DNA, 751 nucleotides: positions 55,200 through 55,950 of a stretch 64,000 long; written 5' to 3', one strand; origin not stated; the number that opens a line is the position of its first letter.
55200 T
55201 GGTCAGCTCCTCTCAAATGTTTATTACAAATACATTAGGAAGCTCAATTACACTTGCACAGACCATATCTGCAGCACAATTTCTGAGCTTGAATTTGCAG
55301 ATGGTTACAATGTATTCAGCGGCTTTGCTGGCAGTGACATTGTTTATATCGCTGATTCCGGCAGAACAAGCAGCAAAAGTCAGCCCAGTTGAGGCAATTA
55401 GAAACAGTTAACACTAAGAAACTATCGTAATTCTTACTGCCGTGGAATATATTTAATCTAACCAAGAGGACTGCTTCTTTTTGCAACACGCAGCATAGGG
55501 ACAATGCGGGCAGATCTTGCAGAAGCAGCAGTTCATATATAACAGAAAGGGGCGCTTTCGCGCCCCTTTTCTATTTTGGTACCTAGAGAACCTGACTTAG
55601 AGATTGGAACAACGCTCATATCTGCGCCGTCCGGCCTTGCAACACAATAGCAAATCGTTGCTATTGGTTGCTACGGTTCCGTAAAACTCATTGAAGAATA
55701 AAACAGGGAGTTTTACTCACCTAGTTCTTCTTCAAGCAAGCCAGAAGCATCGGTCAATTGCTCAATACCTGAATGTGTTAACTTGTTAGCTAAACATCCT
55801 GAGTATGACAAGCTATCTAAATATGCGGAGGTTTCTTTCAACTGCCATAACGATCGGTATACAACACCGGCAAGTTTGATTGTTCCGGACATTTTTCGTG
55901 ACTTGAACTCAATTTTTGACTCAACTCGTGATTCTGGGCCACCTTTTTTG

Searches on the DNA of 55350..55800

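Call 39: search_rna_families(source=window, start=55350, end=55800, threshold=evalue, max_evalue=1)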
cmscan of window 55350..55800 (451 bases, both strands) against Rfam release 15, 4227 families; matches with E-value up to 1: 2.
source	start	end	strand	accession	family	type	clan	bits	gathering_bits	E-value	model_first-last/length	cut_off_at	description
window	55542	55675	-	RF00166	PrrB_RsmZ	Gene; sRNA;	CL00106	27.8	44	0.00012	1-133/133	no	PrrB/RsmZ RNA family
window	55532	55577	+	RF02066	STnc320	Gene; sRNA;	-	20.9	50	0.15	1-55/55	no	Salmonella enterica sRNA STnc320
